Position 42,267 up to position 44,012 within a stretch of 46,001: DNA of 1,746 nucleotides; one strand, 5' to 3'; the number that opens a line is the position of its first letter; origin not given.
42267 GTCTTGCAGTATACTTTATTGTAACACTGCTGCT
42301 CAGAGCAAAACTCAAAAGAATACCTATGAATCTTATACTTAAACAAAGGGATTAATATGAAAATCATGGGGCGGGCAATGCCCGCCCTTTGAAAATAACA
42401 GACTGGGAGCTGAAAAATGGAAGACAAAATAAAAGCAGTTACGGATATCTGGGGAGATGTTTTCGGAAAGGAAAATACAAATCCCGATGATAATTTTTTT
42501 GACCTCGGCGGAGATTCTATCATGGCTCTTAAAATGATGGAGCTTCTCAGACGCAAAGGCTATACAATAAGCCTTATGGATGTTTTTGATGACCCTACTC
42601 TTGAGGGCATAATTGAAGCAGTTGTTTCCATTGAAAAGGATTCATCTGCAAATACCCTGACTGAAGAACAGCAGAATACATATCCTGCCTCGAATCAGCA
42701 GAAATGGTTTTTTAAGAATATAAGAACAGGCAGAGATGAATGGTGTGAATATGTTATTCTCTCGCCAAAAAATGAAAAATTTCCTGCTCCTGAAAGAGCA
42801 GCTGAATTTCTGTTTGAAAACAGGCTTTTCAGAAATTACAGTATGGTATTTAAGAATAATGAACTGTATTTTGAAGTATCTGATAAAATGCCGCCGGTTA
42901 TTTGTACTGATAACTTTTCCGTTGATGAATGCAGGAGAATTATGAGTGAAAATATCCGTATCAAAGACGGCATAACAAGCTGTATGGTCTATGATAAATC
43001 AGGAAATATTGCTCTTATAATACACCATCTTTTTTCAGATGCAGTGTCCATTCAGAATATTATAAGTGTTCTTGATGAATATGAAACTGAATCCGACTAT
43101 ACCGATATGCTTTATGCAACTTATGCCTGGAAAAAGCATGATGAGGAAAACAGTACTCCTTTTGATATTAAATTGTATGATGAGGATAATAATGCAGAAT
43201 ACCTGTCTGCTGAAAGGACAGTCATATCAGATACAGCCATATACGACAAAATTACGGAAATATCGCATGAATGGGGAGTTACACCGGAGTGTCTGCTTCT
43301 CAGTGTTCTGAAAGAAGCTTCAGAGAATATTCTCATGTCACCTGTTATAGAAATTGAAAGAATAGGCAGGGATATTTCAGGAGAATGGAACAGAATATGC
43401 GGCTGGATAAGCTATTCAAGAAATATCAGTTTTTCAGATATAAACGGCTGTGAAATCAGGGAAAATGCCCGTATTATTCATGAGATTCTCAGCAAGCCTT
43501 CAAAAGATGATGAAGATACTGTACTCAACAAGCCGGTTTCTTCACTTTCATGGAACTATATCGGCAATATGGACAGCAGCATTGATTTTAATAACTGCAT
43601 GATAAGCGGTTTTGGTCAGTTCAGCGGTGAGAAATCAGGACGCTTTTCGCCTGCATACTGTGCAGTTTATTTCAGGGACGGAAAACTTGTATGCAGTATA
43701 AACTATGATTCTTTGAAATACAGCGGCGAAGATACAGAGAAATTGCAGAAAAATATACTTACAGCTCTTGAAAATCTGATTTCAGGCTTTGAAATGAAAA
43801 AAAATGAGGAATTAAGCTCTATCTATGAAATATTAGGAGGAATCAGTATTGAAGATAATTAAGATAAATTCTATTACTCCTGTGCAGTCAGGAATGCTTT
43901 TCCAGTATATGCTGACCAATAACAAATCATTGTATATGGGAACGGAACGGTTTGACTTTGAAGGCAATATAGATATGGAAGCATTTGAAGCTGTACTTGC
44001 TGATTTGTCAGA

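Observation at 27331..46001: NRPS cluster with two consecutive Cy-A(Cys)-T modules, orphan carrier proteins and a MacB-type exporter in a Clostridia-like chromosome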

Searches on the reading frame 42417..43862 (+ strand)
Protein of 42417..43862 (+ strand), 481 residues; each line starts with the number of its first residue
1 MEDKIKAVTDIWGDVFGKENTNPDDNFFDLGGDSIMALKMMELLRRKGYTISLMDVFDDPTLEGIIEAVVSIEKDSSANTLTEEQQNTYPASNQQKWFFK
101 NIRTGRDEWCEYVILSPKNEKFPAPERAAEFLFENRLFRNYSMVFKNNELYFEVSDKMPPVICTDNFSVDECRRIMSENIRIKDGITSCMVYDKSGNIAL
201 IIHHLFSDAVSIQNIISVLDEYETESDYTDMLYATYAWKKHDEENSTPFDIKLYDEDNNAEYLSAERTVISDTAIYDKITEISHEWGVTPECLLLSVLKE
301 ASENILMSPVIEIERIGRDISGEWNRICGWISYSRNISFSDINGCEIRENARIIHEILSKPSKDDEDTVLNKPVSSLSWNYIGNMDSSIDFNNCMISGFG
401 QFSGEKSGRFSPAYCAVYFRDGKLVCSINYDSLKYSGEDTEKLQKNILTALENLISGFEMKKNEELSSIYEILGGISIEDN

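Call 10: search_protein_families(library=pfam, proteins=[window:42417-43862:+])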
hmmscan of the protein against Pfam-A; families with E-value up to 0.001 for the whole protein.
window:42417-43862:+ (481 aa): 1 family
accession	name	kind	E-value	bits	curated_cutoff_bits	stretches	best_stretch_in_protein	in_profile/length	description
PF00550.31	PP-binding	-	8.4e-15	55.2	20.8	1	7-69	2-67/67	Phosphopantetheine attachment site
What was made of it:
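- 42417..43862 (+): T-E: A-less carrier domain (42435-42623) fused to a divergent epimerization-like domain (HHLFSD; QKWFF; SWNYIG). PP-binding 8.4e-15 only (call 10).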

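Call 14: search_protein_families(library=ncbifam, proteins=[window:42417-43862:+], max_evalue=0.01)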
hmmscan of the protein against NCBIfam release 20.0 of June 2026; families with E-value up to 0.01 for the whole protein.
window:42417-43862:+ (481 aa): 6 families
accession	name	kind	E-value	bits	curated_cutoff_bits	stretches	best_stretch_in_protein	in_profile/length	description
NF004282.0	PRK05691.1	subfamily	1.5e-12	44.4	4090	1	7-219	2713-2932/4334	non-ribosomal peptide synthase/polyketide synthase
TIGR03443.1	alpha_am_amid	equivalog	5.1e-11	40.7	1030.1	1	6-89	851-935/1390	L-aminoadipate-semialdehyde dehydrogenase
NF041803.1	NRPS_SolG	exception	2e-09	35.6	2200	1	7-72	1093-1158/1163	solanimycin non-ribosomal peptide synthetase SolG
NF047350.1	aureusi_NRPS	equivalog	7.1e-06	23.1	2500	1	6-70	1927-1991/2373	aureusimine non-ribosomal peptide synthetase AusA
TIGR01720.1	NRPS-para261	subfamily_domain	1.8e-05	24.7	74.2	1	368-467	37-138/155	non-ribosomal peptide synthase domain TIGR01720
NF038078.1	NRPS_MxcG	equivalog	9e-05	19.9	2300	1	6-75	977-1047/1442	myxochelin non-ribosomal peptide synthetase MxcG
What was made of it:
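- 42417..43862 (+): TIGR01720 weak (call 14).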

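Call 16: find_encoding_contigs(protein=window:42417-43859:+, flank=10000, max_places=6)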
Protein window:42417-43859:+ (481 aa): 6 contigs read that carry it; 5 places shown.
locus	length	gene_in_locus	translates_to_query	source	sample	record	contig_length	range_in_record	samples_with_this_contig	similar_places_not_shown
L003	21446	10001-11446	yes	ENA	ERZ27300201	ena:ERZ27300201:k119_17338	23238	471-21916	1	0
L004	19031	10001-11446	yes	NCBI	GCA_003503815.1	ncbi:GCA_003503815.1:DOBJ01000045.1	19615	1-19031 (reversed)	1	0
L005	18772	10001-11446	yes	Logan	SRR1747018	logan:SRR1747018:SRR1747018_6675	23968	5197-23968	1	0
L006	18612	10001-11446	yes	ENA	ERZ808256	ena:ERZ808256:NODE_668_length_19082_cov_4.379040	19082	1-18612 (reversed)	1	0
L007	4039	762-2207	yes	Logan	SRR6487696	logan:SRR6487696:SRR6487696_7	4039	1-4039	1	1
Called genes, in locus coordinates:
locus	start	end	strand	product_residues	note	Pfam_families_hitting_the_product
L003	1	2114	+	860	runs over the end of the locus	PF00501:AMP-binding, PF13489:Methyltransf_23, PF13649:Methyltransf_25 (weak), PF13847:Methyltransf_31, PF08241:Methyltransf_11 (weak), PF08242:Methyltransf_12, PF00550:PP-binding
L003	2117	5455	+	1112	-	PF18563:TubC_N, PF00668:Condensation, PF00501:AMP-binding, PF13193:AMP-binding_C, PF00550:PP-binding (weak)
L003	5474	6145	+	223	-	PF00975:Thioesterase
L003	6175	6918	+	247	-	PF00975:Thioesterase, PF12697:Abhydrolase_6 (weak)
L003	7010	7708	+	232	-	PF00005:ABC_tran, PF13304:AAA_21 (faint)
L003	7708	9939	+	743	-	PF12704:MacB_PCD (faint), PF02687:FtsX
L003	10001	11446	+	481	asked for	PF00550:PP-binding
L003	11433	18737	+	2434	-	PF00668:Condensation, PF00501:AMP-binding, PF13193:AMP-binding_C (weak), PF00668:Condensation, PF00501:AMP-binding, PF08241:Methyltransf_11, PF08242:Methyltransf_12, PF00550:PP-binding, +4 more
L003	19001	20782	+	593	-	PF00664:ABC_membrane, PF00005:ABC_tran, PF02463:SMC_N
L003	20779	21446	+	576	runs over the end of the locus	PF00664:ABC_membrane, PF00005:ABC_tran, PF02463:SMC_N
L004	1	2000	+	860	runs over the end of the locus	PF00501:AMP-binding, PF13489:Methyltransf_23, PF13649:Methyltransf_25 (weak), PF13847:Methyltransf_31, PF08241:Methyltransf_11 (weak), PF08242:Methyltransf_12, PF00550:PP-binding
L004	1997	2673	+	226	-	PF18563:TubC_N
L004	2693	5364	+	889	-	PF00668:Condensation, PF00501:AMP-binding, PF13193:AMP-binding_C, PF00550:PP-binding (weak)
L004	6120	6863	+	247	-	PF00975:Thioesterase, PF12697:Abhydrolase_6 (weak)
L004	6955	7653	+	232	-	PF00005:ABC_tran, PF13304:AAA_21 (faint)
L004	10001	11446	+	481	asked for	PF00550:PP-binding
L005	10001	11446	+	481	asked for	PF00550:PP-binding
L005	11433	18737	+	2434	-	PF00668:Condensation, PF00501:AMP-binding, PF13193:AMP-binding_C (weak), PF00668:Condensation, PF00501:AMP-binding, PF08241:Methyltransf_11, PF08242:Methyltransf_12, PF00550:PP-binding, +4 more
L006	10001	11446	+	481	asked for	PF00550:PP-binding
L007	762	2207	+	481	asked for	PF00550:PP-binding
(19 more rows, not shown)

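Call 18: search_protein_families(library=pfam, proteins=[L003:11433-18737:+, L003:19001-20782:+], max_evalue=0.001)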
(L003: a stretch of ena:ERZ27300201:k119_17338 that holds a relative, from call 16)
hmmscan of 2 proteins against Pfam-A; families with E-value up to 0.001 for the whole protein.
L003:11433-18737:+ (2434 aa): 9 families
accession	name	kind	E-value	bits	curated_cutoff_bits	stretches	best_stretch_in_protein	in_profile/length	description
PF00501.34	AMP-binding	-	7.2e-123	410.6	29.9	2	460-802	4-383/384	AMP-binding enzyme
PF00668.25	Condensation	-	6.1e-100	335.5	30.6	2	8-413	6-429/456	Condensation domain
PF00550.31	PP-binding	-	8.4e-22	77.6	20.8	2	2367-2428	2-66/67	Phosphopantetheine attachment site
PF08242.18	Methyltransf_12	-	1.1e-15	58.5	30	1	2119-2220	1-98/98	Methyltransferase domain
PF13193.12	AMP-binding_C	-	4.3e-12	47.2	24.5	1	858-934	1-76/76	AMP-binding enzyme C-terminal domain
PF08241.18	Methyltransf_11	-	2.5e-08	34.9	21.2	1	2119-2222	1-95/95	Methyltransferase domain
PF13847.12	Methyltransf_31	-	8.7e-08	32.4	27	1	2116-2229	5-114/145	Methyltransferase domain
PF13649.12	Methyltransf_25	-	2.3e-07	31.8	27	1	2118-2218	1-97/97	Methyltransferase domain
PF13489.12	Methyltransf_23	-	3.3e-07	30.6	27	1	2098-2230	8-124/164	Methyltransferase domain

L003:19001-20782:+ (593 aa): 4 families
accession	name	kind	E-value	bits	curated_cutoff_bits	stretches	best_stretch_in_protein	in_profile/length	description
PF00005.33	ABC_tran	-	5.3e-31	108.5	25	1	359-508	1-137/137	ABC transporter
PF00664.28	ABC_membrane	-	1.6e-27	97.3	28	1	19-271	1-247/274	ABC transporter transmembrane region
PF02463.25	SMC_N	-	2.6e-10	40.5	40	1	434-552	108-213/220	RecF/RecN/SMC N terminal domain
PF00270.35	DEAD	-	3.5e-05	24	26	1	368-531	13-154/167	DEAD/DEAH box helicase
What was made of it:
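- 43849..46001 (+): N3 synthetase, 5' part (cut by the window edge): D-donor-type C domain, then an A domain (code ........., unassigned). The full 2434-aa protein, read on an identical contig, is C-A-T-Cy-A(Cys, MT)-T. Pfam (calls 10, 18).
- N3 has no release domain (call 18).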

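Call 30: search_solved_structures(query=window:42417-43859:+, max_evalue=0.1, show_alignments=1)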
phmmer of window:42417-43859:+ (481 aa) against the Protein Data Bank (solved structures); distinct sequences matched with E-value up to 0.1: 49.
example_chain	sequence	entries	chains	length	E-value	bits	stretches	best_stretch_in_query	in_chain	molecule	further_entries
6mfz_A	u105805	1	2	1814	1.8e-13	53.1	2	8-71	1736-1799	Linear gramicidin synthase subunit A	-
9lcp_A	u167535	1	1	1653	8e-13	50.9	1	9-119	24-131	PvdL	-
9lcq_A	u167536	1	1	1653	8e-13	50.9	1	9-119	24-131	PvdL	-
9be3_A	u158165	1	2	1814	1.5e-12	50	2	8-71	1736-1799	Linear gramicidin synthase subunit A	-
9meh_A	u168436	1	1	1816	1.5e-12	50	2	8-71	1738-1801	Linear gramicidin synthase subunit A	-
9lco_A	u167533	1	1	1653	3.2e-12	48.9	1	9-119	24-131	PvdL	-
9be4_A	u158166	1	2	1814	5.9e-12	48.1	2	8-71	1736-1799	Linear gramicidin synthase subunit A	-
9bfg_A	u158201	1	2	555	4.8e-09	38.5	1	8-115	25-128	Tyrocidine synthase 1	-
9bfd_A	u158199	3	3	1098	9.9e-09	37.4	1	8-115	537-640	Tyrocidine synthase 1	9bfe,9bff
5isw_A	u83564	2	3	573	4.1e-08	35.4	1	8-118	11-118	Gramicidin S synthase 1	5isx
7kw3_A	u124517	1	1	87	4.4e-06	28.7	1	7-66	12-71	PCP domain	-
2mr7_A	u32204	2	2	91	1.3e-05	27.1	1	7-71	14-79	Non-ribosomal peptide synthetase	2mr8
8w2d_A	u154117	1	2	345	1.7e-05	26.7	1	6-81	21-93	Non-ribosomal peptide synthetase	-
5u3h_A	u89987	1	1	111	2.7e-05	26.1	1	5-64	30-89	HMWP2 nonribosomal peptide synthetase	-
4f6l_B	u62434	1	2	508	2.9e-05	26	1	8-69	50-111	AusA reductase domain protein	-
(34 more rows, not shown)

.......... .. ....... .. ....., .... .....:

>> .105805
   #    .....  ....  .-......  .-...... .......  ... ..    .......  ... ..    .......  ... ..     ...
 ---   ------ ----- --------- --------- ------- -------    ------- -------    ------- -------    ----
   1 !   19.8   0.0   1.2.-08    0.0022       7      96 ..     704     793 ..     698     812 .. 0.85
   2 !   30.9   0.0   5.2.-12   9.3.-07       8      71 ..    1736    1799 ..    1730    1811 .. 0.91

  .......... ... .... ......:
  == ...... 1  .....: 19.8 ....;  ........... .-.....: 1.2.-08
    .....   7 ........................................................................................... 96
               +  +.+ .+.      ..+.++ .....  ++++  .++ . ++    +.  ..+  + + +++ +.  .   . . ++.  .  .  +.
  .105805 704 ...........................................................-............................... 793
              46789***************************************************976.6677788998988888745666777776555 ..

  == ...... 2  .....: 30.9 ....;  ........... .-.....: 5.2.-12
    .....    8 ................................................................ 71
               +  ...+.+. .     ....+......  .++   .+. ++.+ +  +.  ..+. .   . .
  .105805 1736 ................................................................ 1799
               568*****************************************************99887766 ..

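Call 84: search_solved_structures(query=L003:19001-20779:+, max_evalue=1e-20, show_alignments=0)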
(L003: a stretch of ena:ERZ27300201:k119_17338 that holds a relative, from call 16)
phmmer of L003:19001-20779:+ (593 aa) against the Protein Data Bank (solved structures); distinct sequences matched with E-value up to 1e-20: 285 (the best 60 are shown).
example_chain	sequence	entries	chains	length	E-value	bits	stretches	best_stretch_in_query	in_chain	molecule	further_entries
36cg_U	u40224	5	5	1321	2.3e-116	392.8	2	96-585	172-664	Bile salt export pump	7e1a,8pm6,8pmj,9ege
7dv5_U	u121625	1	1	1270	2.3e-116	392.8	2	96-585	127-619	Bile salt export pump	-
9n1y_A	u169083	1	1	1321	3e-116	392.4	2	96-585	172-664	Bile salt export pump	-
8pmd_A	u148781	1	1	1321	5.5e-116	391.5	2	96-585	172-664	Bile salt export pump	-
9nfi_A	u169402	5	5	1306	2.1e-107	363.2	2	87-574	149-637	Permeability Glycoprotein (P-gp)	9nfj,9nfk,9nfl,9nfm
9ody_A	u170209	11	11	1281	2e-106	360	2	96-587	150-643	ATP-binding cassette, sub-family B (MDR/TAP), member 4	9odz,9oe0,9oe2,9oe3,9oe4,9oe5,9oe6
9oe1_A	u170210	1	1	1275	2.4e-106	359.7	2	96-587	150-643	ATP-binding cassette, sub-family B (MDR/TAP), member 4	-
8zpx_B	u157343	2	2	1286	1.8e-105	356.9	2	110-569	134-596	ABC transporter B family member 1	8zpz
9juj_A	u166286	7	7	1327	2e-105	356.7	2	110-569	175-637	ABC transporter B family member 1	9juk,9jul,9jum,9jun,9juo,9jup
8zq4_B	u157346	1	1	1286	9.7e-105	354.4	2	110-569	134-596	ABC transporter B family member 1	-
6qex_A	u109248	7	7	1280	1.1e-101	344.3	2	96-589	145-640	Multidrug resistance protein 1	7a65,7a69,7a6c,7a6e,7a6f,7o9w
8gmg_A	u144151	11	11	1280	1.7e-101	343.8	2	96-589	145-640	ATP-dependent translocase ABCB1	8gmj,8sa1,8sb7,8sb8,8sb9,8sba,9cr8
8sa0_A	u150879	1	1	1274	1.9e-101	343.6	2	96-589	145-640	ATP-dependent translocase ABCB1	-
6fn1_A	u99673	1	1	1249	3e-101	342.9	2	97-572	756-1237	Human-mouse chimeric ABCB1 (ABCBHM)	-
6fn4_A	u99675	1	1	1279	3.4e-101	342.7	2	97-572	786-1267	Apo form of Human-mouse chimeric ABCB1 (ABCB1HM) in complex with Antigen binding fragment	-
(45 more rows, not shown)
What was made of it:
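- Checked: A YbtPQ-like ABC pair follows the last synthetase (calls 16, 18, 84).
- The best bacterial solved relative of the downstream ABC protein is the yersiniabactin importer YbtPQ, with IrtA also high (call 84). YbtPQ and IrtA are the nearest solved bacterial ABC relatives (call 84).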

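Call 93: search_protein_families(library=ncbifam, proteins=[L003:19001-20782:+], max_evalue=0.00001)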
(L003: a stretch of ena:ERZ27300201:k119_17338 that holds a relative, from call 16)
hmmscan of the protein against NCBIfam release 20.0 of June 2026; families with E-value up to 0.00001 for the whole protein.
L003:19001-20782:+ (593 aa): 186 families (the best 25 are shown)
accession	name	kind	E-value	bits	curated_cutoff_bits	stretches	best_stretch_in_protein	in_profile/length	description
TIGR02204.1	MsbA_rel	hypoth_equivalog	2e-92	310.7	780.4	1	18-574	19-571/576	ABC transporter, permease/ATP-binding protein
TIGR00958.1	3a01208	subfamily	3.1e-84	283.6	874.6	1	18-574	162-710/711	antigen peptide transporter 2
TIGR02203.1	MsbA_lipidA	equivalog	7e-83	279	602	1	24-576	17-567/572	lipid A export permease/ATP-binding protein MsbA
NF045513.1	HepA_fam_ABC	equivalog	1.1e-82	278.5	725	1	64-567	96-598/610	heterocyst formation ABC transporter subunit HepA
TIGR02857.1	CydD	equivalog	1e-79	268.9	435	1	18-549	4-528/529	thiol reductant ABC exporter subunit CydD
NF052233.1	CphA_assoc_ABC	equivalog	2.9e-73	247.5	880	1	16-576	183-741/766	cyanophycin metabolism-associated ABC transporter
NF010178.0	PRK13657.1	equivalog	4.2e-73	246.7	733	1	16-574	18-566/588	glucan ABC transporter ATP-binding protein/ permease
TIGR03796.1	NHLM_micro_ABC1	equivalog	1.5e-70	238.3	853.3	2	340-574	475-708/710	NHLP family bacteriocin export ABC transporter peptidase/permease/ATPase subunit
NF008381.0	PRK11176.1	equivalog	3e-70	237.2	867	1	62-575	64-576/582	lipid A ABC transporter ATP-binding protein/permease MsbA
TIGR01846.1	type_I_sec_HlyB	subfamily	4.4e-70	236.8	725.55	1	42-577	160-691/694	type I secretion system permease/ATPase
NF008379.0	PRK11174.1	equivalog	3.5e-67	227.4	684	1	19-577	24-583/588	heme ABC transporter permease/ATP-binding protein CydD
TIGR03797.1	NHLM_micro_ABC2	equivalog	5.4e-67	226.8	709.4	1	10-574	128-681/686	NHLP bacteriocin export ABC transporter permease/ATPase subunit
TIGR03375.1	type_I_sec_LssB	subfamily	2.5e-66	224.4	693.1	1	65-565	191-689/696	type I secretion system permease/ATPase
NF008364.0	PRK11160.1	equivalog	1.8e-64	218.4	630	1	86-576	83-573/575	heme ABC transporter ATP-binding protein/permease CydC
NF008056.1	PRK10790.1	equivalog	2.3e-61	208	746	1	24-575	34-572/584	SmdB family multidrug efflux ABC transporter permease/ATP-binding protein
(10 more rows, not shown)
